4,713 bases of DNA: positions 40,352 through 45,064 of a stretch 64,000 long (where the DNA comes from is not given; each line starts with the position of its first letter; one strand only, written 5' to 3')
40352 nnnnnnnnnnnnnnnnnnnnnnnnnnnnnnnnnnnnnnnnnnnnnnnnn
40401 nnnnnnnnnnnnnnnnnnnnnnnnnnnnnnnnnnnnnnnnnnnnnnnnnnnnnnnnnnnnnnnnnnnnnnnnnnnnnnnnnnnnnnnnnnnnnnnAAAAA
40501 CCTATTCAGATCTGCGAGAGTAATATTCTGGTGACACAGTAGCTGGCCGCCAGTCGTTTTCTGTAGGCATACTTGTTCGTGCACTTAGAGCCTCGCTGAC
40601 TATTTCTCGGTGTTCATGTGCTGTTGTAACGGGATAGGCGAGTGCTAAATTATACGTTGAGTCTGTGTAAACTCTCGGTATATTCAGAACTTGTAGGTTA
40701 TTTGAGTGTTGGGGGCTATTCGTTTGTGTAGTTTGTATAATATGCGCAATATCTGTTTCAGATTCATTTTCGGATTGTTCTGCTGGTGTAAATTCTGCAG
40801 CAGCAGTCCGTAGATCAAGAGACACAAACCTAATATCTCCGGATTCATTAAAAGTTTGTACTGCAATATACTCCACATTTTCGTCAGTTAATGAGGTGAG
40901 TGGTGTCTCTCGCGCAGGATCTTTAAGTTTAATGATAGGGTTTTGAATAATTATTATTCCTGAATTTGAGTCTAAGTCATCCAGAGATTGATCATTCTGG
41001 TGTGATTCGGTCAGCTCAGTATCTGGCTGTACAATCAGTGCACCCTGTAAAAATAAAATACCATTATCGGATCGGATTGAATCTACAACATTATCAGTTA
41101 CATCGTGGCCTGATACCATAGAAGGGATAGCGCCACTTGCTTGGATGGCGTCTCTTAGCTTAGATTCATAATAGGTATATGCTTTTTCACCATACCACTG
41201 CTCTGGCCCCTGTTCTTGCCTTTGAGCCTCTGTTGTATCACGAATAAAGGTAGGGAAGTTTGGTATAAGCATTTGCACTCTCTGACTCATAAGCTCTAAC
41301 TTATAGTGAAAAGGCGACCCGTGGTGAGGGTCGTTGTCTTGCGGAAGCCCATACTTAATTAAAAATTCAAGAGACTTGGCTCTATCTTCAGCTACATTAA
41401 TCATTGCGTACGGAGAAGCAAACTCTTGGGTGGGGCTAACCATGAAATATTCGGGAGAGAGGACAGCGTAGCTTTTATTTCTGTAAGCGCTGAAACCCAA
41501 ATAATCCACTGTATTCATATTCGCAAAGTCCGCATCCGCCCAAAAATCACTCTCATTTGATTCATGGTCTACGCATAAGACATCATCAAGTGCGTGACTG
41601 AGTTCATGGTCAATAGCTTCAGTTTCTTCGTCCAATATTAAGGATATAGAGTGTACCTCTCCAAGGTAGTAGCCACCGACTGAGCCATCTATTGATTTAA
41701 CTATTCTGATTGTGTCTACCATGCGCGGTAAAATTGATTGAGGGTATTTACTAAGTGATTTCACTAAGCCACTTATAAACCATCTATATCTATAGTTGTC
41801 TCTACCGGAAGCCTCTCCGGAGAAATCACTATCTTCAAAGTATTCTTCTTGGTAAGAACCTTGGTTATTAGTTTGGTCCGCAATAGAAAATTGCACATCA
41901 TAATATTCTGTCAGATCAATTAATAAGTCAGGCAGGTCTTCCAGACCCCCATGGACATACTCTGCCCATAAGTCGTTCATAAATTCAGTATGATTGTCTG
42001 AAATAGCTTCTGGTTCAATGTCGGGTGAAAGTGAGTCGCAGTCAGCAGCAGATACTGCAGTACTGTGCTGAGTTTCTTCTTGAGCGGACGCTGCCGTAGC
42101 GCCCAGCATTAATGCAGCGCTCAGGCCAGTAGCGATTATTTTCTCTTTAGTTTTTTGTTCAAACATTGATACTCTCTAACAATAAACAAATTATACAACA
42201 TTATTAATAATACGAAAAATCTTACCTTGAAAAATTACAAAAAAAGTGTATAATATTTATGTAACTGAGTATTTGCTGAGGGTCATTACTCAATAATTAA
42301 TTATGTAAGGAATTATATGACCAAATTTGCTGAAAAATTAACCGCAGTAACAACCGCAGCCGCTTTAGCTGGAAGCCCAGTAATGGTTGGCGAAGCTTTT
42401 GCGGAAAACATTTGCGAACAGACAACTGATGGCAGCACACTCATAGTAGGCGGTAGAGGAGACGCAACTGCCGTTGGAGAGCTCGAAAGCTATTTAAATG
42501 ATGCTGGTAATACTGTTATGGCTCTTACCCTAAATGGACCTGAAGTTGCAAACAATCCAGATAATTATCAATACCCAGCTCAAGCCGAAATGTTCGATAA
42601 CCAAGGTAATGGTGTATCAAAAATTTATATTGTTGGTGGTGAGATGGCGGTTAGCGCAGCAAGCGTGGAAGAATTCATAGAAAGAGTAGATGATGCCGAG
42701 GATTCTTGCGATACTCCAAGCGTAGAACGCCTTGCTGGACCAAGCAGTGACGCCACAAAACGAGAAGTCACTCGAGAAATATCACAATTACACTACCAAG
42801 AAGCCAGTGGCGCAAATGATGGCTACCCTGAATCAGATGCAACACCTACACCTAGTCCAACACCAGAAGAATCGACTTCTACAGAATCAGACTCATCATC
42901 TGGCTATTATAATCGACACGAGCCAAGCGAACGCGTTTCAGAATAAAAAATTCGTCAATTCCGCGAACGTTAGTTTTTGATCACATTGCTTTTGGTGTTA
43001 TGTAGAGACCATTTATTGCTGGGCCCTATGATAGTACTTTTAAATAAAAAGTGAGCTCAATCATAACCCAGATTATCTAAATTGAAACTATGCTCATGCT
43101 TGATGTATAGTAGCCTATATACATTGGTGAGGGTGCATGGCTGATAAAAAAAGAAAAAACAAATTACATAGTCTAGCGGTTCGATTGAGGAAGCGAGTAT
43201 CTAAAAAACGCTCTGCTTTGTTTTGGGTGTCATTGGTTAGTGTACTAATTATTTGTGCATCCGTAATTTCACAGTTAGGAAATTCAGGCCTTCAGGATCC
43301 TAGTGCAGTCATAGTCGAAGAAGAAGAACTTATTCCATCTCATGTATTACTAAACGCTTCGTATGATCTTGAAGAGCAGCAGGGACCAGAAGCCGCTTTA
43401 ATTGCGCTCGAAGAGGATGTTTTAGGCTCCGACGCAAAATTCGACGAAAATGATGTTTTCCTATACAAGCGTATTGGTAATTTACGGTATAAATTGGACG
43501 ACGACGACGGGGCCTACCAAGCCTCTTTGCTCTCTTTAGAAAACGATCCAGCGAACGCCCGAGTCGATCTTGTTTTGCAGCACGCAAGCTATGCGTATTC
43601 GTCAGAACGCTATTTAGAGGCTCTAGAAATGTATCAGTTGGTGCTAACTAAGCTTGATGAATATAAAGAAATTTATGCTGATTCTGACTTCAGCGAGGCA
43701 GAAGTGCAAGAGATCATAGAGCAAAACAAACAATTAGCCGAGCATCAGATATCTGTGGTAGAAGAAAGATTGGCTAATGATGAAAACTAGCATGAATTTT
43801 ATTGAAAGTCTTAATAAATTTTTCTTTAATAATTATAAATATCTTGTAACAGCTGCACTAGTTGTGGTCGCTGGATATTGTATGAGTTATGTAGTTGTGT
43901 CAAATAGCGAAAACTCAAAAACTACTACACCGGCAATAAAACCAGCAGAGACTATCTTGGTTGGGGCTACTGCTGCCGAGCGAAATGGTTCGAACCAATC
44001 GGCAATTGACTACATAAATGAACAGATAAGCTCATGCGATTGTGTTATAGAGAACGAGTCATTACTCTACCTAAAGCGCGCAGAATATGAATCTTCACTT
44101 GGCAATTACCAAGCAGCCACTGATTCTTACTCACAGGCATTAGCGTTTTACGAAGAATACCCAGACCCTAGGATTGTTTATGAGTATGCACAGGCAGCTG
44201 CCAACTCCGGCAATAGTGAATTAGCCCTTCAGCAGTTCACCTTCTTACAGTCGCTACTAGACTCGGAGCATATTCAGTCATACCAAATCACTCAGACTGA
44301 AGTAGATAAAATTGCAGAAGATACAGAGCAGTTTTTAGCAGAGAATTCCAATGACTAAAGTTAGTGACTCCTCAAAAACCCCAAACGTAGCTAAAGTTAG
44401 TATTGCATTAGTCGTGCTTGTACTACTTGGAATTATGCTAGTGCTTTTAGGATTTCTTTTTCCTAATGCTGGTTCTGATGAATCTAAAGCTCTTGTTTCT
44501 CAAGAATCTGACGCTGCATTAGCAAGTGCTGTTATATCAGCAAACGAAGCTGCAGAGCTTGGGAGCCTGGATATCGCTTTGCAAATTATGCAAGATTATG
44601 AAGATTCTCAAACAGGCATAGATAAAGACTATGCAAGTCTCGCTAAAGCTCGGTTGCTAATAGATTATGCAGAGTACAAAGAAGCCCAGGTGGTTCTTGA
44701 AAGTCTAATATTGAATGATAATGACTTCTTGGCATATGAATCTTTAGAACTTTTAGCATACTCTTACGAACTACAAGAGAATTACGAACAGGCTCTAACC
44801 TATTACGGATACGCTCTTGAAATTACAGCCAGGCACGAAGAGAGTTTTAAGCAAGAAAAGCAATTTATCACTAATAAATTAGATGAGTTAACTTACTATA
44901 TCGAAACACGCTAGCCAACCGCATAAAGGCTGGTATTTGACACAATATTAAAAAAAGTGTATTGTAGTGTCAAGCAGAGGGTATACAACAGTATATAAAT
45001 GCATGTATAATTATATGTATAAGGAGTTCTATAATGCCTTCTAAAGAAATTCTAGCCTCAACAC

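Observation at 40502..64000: A ~23.5-kb contiguous surface/attachment super-locus as a candidate host-interaction system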

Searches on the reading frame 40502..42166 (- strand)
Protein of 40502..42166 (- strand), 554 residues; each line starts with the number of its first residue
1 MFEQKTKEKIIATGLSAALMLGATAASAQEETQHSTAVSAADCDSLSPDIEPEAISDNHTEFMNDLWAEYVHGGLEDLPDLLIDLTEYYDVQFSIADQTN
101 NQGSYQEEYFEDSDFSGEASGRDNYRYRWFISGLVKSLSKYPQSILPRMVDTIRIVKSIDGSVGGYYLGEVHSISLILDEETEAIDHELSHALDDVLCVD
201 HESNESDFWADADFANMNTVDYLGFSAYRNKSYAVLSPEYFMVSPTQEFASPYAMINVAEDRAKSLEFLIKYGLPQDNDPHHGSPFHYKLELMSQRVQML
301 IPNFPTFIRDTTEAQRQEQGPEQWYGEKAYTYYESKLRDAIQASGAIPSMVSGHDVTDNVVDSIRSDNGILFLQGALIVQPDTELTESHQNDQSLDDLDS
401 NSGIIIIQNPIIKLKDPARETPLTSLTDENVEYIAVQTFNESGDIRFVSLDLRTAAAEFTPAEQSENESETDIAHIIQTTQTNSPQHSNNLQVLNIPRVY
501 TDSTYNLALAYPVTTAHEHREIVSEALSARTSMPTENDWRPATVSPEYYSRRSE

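Call 4: search_protein_families(library=pfam, proteins=[window:40502-42166:-], max_evalue=1)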
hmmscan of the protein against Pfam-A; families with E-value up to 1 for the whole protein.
window:40502-42166:- (554 aa): 0 families

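Call 63: search_solved_structures(query=window:40502-42166:-, max_evalue=10, show_alignments=2)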
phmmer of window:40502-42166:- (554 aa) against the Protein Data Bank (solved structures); distinct sequences matched with E-value up to 10: 0.

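Call 65: search_protein_families(library=ncbifam, proteins=[window:40502-42166:-], max_evalue=0.1)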
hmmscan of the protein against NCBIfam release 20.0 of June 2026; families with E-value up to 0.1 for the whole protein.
window:40502-42166:- (554 aa): 1 family
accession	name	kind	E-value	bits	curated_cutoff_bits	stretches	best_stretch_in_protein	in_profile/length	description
NF047804.1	LIC13305_lipo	equivalog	1.6e-06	27.7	250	1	179-266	140-215/274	LIC13305 family lipoprotein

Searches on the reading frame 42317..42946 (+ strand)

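Call 4: search_protein_families(library=pfam, proteins=[window:42317-42946:+], max_evalue=1)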
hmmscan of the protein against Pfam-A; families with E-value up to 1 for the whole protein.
window:42317-42946:+ (209 aa): 2 families
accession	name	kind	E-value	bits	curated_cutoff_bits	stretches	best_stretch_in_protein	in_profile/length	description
PF20042.4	DUF6444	-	0.024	15.7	27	1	114-171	24-80/85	Family of unknown function (DUF6444)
PF04122.17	CW_binding_2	-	0.22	12.6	24.9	0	89-115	58-71/73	Cell wall binding domain 2 (CWB2)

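Call 65: search_protein_families(library=ncbifam, proteins=[window:42317-42946:+], max_evalue=0.1)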
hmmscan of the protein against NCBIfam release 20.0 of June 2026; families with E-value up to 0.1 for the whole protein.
window:42317-42946:+ (209 aa): 0 families

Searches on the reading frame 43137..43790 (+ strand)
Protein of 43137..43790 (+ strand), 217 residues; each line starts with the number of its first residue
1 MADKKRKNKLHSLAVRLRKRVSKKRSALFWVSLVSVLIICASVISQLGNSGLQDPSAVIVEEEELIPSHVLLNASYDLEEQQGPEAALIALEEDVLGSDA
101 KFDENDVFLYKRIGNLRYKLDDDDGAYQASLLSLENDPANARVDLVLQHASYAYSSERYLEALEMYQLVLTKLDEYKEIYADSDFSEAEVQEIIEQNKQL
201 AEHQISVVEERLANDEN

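Call 4: search_protein_families(library=pfam, proteins=[window:43137-43790:+], max_evalue=1)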
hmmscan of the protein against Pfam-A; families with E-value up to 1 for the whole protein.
window:43137-43790:+ (217 aa): 2 families
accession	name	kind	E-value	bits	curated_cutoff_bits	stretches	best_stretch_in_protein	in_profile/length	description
PF21751.2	DACNV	-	0.068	13.8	27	0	70-101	18-48/98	Probable sensor domain DACNV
PF21037.2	CCDC138_cc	-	0.99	9.9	27.1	1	189-214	23-47/59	Coiled-coil-domain-containing protein 138, coiled-coil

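Call 65: search_protein_families(library=ncbifam, proteins=[window:43137-43790:+], max_evalue=0.1)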
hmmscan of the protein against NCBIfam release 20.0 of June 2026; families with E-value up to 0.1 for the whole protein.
window:43137-43790:+ (217 aa): 0 families

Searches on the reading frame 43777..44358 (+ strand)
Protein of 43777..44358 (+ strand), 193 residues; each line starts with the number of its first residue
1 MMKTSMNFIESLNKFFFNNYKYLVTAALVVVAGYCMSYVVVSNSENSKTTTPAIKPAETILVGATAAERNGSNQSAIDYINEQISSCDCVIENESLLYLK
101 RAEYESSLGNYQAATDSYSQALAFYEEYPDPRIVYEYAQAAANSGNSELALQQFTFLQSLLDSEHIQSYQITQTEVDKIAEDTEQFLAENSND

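Call 4: search_protein_families(library=pfam, proteins=[window:43777-44358:+], max_evalue=1)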
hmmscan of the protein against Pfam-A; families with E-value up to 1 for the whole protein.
window:43777-44358:+ (193 aa): 9 families
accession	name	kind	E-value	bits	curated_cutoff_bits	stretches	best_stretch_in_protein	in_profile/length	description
PF13432.12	TPR_16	-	0.00055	20.8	32.7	1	99-154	1-54/65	Tetratricopeptide repeat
PF13428.12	TPR_14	-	0.00087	20.2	23.5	1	97-139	3-43/44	Tetratricopeptide repeat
PF07719.23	TPR_2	-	0.031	14.8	27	1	97-127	3-33/34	Tetratricopeptide repeat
PF13424.12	TPR_12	-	0.053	14.2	30.1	2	94-127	44-77/77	Tetratricopeptide repeat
PF14559.12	TPR_19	-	0.055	14.2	25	1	109-152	5-46/68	Tetratricopeptide repeat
PF13414.12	TPR_11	-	0.065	13.4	26.8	1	107-130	6-29/42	TPR repeat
PF00515.34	TPR_1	-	0.13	12.6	27.8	1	99-127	5-33/34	Tetratricopeptide repeat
PF11846.14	Wzy_C_2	-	0.28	11.6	28.5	1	114-160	129-175/191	Virulence factor membrane-bound polymerase, C-terminal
PF13181.12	TPR_8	-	0.44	11.3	25.7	0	98-123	4-29/34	Tetratricopeptide repeat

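Call 65: search_protein_families(library=ncbifam, proteins=[window:43777-44358:+], max_evalue=0.1)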
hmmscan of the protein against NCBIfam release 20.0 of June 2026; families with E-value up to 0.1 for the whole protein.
window:43777-44358:+ (193 aa): 2 families
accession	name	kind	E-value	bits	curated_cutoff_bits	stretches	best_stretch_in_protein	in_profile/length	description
TIGR02552.1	LcrH_SycD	equivalog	0.0022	17.7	104.8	1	106-162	63-117/136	SycD/LcrH family type III secretion system chaperone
TIGR03931.1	T7SS_Rv3446c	hypoth_equivalog_domain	0.037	14.3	47.6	1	23-73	3-52/194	type VII secretion-associated protein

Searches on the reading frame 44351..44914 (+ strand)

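Call 4: search_protein_families(library=pfam, proteins=[window:44351-44914:+], max_evalue=1)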
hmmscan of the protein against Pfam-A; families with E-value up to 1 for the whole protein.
window:44351-44914:+ (187 aa): 10 families
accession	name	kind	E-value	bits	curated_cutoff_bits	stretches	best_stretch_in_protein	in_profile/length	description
PF07719.23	TPR_2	-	0.0077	16.7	27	1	130-158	2-30/34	Tetratricopeptide repeat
PF16989.10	T6SS_VasJ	-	0.011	15.6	26.2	1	48-120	159-232/255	Type VI secretion, EvfE, EvfF, ImpA, BimE, VC_A0119, VasJ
PF14559.12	TPR_19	-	0.014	16.1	25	1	92-132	24-64/68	Tetratricopeptide repeat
PF00515.34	TPR_1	-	0.017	15.3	27.8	1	134-158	6-30/34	Tetratricopeptide repeat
PF23914.1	TPR_CcmH_CycH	-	0.066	13.5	42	1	104-159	98-151/158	Cytochrome c-type biogenesis protein H TPR domain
PF07720.18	TPR_3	-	0.097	13.3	20.7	1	135-159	7-31/34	Tetratricopeptide repeat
PF14927.11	Neurensin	-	0.097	12.8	27.7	1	6-45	33-68/132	Neurensin/Transmembrane protein 74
PF13176.12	TPR_7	-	0.35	11.5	27.9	1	131-158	1-28/36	Tetratricopeptide repeat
PF12895.13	ANAPC3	-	0.6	10.9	27.2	0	108-155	4-49/82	Anaphase-promoting complex, cyclosome, subunit 3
PF13181.12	TPR_8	-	0.88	10.4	25.7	1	130-159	2-31/34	Tetratricopeptide repeat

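Call 65: search_protein_families(library=ncbifam, proteins=[window:44351-44914:+], max_evalue=0.1)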
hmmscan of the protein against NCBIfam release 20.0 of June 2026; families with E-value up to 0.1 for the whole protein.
window:44351-44914:+ (187 aa): 4 families
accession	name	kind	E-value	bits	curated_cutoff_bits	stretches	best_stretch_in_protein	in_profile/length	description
NF047481.1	lipo_LIC12587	subfamily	0.00045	19.7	200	1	55-183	26-147/213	LIC12587 family lipoprotein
TIGR03362.1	VI_chp_7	equivalog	0.00088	18.4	230.1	1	49-120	382-452/476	type VI secretion system protein TssA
NF040959.1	MamA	equivalog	0.0074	15.7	200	1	87-167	99-177/204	magnetosome protein MamA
NF011886.0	PRK15359.1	equivalog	0.02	14.7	146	1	131-168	60-97/144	type III secretion system chaperone protein SscB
